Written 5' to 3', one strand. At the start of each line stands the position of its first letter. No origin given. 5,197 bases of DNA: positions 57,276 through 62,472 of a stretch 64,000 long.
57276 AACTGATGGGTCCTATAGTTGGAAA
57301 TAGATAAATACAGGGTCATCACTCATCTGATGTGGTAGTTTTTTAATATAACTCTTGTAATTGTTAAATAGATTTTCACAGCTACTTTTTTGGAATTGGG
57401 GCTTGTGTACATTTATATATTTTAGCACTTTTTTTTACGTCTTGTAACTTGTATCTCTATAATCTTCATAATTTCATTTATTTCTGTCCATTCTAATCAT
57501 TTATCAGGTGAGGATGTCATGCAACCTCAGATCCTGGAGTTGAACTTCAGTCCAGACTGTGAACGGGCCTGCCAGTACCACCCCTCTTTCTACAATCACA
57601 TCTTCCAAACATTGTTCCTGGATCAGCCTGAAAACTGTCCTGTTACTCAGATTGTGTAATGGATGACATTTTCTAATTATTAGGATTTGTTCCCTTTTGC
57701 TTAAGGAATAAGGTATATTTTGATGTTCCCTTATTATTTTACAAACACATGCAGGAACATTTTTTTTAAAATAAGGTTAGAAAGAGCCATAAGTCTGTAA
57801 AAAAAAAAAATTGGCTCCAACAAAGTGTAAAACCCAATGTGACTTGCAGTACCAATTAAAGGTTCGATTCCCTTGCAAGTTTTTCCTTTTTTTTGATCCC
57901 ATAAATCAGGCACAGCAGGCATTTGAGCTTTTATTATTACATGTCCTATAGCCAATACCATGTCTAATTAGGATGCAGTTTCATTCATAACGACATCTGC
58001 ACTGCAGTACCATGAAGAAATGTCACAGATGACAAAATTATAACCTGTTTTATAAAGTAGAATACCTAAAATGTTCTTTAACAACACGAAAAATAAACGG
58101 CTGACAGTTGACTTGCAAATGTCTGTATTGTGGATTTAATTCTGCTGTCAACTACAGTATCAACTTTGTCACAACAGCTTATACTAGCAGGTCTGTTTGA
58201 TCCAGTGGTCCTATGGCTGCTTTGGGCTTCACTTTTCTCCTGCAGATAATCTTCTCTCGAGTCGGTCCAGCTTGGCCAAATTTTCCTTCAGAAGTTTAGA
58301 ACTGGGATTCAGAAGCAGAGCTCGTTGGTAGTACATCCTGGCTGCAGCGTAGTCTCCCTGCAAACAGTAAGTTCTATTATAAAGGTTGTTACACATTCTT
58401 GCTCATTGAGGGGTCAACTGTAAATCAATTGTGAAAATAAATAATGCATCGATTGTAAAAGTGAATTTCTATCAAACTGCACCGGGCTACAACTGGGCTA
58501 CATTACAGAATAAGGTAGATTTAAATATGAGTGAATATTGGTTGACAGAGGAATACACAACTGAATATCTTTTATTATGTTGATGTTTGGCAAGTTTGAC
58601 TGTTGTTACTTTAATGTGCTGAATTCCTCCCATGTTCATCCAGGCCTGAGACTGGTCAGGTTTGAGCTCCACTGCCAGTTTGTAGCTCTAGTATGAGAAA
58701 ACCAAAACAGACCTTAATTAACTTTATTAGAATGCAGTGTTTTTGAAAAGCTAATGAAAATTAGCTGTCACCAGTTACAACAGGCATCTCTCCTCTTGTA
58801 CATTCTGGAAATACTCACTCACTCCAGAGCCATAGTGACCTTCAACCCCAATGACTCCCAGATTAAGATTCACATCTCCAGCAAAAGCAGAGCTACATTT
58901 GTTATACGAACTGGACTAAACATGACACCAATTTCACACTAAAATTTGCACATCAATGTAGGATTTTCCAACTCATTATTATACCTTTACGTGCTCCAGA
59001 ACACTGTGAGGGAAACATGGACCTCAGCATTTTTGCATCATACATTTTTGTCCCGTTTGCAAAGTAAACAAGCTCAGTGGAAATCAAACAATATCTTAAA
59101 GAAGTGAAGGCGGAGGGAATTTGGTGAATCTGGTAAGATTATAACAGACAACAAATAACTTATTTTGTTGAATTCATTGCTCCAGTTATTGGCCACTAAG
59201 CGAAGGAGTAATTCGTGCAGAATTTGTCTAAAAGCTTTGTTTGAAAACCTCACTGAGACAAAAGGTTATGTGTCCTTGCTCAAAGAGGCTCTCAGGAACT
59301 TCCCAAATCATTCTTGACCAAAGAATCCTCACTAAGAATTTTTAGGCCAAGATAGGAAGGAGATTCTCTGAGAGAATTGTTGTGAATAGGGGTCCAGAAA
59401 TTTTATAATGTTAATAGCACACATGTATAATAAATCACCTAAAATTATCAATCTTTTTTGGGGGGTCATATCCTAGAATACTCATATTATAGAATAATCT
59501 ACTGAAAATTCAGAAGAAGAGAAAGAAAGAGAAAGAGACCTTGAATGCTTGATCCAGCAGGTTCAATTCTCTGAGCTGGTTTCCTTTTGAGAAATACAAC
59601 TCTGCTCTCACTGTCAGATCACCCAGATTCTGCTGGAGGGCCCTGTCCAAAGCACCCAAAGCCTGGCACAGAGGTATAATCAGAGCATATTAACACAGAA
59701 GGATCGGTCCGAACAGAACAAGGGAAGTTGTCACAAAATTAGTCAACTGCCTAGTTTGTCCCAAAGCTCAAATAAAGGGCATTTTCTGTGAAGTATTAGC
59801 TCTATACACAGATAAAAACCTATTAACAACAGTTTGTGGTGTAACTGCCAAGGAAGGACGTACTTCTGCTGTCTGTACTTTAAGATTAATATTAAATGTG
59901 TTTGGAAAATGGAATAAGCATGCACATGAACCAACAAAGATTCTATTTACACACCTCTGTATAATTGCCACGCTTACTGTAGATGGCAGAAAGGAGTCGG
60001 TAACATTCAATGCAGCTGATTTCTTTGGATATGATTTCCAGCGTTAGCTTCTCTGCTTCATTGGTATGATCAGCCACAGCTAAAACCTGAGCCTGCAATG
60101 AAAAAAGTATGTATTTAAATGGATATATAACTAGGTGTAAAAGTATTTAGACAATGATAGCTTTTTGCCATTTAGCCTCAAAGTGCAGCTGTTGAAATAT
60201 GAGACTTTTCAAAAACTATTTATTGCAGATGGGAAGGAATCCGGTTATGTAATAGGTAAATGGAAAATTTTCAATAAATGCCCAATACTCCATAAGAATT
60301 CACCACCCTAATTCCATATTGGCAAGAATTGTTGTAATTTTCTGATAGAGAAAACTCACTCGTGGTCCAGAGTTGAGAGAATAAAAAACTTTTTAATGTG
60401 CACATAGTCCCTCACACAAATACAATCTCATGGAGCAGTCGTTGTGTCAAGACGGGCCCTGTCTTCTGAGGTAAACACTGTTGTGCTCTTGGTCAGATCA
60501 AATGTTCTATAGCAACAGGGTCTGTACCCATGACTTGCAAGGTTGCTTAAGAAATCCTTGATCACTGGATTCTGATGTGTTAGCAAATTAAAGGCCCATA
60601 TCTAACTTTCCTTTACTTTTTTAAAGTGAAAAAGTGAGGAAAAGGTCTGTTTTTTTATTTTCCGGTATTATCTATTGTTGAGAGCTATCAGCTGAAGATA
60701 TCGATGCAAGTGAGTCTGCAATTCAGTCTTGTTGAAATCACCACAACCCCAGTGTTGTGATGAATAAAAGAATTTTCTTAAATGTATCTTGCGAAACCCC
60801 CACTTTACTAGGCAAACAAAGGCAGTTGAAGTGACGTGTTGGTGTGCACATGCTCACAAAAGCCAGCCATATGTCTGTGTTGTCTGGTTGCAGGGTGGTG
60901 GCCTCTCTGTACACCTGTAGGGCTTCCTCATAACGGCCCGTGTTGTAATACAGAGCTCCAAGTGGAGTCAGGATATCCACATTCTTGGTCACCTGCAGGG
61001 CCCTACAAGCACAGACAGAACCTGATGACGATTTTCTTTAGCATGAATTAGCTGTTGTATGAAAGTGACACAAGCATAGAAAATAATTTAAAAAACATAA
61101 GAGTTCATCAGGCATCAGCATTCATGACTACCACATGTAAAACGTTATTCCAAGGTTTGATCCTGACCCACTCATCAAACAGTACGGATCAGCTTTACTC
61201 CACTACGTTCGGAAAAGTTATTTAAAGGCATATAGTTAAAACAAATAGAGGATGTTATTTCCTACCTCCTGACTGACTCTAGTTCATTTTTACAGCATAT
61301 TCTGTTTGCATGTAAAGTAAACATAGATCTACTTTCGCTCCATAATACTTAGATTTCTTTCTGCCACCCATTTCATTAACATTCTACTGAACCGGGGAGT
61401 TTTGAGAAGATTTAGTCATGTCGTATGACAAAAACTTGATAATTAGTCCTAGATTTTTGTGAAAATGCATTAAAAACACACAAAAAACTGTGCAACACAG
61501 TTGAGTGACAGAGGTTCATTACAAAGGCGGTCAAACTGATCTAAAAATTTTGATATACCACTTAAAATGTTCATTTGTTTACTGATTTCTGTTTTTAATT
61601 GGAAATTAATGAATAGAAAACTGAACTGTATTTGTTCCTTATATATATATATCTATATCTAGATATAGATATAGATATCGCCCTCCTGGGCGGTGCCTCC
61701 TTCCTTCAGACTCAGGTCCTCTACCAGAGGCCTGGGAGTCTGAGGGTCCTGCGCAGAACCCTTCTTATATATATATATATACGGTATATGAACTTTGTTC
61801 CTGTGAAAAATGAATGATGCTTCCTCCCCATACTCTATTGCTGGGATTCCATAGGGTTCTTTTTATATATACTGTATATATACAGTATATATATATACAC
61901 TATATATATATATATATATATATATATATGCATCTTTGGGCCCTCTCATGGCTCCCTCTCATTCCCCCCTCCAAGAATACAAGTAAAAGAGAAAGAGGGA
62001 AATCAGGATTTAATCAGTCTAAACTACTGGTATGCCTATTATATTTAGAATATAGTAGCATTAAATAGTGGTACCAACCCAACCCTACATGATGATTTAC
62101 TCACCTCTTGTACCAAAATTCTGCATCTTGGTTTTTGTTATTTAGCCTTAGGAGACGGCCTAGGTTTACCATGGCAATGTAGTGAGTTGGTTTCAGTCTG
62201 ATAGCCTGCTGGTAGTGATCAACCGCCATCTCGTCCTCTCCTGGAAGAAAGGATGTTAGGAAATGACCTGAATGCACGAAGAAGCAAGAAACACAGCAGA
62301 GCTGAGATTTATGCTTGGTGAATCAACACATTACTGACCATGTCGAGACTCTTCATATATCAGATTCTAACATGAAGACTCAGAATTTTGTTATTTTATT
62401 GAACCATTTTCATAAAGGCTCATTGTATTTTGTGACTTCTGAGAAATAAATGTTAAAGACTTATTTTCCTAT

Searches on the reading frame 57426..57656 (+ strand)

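Call 36: search_protein_families(library=pfam, proteins=[window:57426-57656:+], max_evalue=0.01)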
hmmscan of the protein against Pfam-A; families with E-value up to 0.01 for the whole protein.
window:57426-57656:+ (77 aa): 1 family
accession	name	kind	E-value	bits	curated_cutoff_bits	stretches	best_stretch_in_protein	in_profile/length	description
PF03133.20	TTL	-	6.3e-07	29.3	20.1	1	29-68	245-285/292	Tubulin-tyrosine ligase family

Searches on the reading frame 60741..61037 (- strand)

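Call 36: search_protein_families(library=pfam, proteins=[window:60741-61037:-], max_evalue=0.01)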
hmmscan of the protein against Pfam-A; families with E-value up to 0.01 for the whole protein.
window:60741-61037:- (99 aa): 12 families
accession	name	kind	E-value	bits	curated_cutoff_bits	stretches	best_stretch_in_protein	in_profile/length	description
PF13414.12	TPR_11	-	1.1e-08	35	26.8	1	27-58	1-32/42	TPR repeat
PF07719.23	TPR_2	-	3e-07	30.5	27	1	26-53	7-34/34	Tetratricopeptide repeat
PF13428.12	TPR_14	-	3.7e-07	30.6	23.5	1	26-60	7-41/44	Tetratricopeptide repeat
PF00515.34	TPR_1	-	5.2e-07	29.7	27.8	1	26-53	7-34/34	Tetratricopeptide repeat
PF13181.12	TPR_8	-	3.5e-06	27.2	25.7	1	26-53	7-34/34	Tetratricopeptide repeat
PF07720.18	TPR_3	-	4e-05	24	20.7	1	26-53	7-34/34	Tetratricopeptide repeat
PF13176.12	TPR_7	-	0.00014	22.1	27.9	1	26-52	5-33/36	Tetratricopeptide repeat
PF13374.12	TPR_10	-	0.0002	21.7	27.5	1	26-46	8-28/42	Tetratricopeptide repeat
PF14559.12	TPR_19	-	0.00034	21.3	25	1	19-57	24-62/68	Tetratricopeptide repeat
PF13431.12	TPR_17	-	0.00036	21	24.4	0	18-41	11-34/34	Tetratricopeptide repeat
PF13432.12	TPR_16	-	0.0019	19.1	32.7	1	26-53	37-64/65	Tetratricopeptide repeat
PF13424.12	TPR_12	-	0.0024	18.4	30.1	1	26-49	51-74/77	Tetratricopeptide repeat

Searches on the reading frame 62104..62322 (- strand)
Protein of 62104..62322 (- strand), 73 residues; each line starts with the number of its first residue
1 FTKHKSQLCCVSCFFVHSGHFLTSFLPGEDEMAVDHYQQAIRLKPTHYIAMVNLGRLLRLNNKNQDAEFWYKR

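Call 36: search_protein_families(library=pfam, proteins=[window:62104-62322:-], max_evalue=0.01)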
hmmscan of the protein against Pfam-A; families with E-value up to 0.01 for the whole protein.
window:62104-62322:- (73 aa): 9 families
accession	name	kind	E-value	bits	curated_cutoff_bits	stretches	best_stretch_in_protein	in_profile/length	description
PF00515.34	TPR_1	-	5e-06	26.6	27.8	1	30-47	17-34/34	Tetratricopeptide repeat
PF13431.12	TPR_17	-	1.3e-05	25.5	24.4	1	36-68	1-33/34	Tetratricopeptide repeat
PF07719.23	TPR_2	-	2.9e-05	24.3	27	0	28-47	15-34/34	Tetratricopeptide repeat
PF13414.12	TPR_11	-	0.00017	21.7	26.8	1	28-55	8-35/42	TPR repeat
PF13176.12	TPR_7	-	0.00029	21.1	27.9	0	28-46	13-33/36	Tetratricopeptide repeat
PF13432.12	TPR_16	-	0.00086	20.1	32.7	1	33-73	16-56/65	Tetratricopeptide repeat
PF13424.12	TPR_12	-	0.0012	19.5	30.1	0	31-73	20-70/77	Tetratricopeptide repeat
PF13181.12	TPR_8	-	0.0014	19.1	25.7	0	28-47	15-34/34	Tetratricopeptide repeat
PF25064.1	ARM_TT21_5th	-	0.0037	18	27.8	1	29-69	16-56/117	TT21 fifth ARM repeats domain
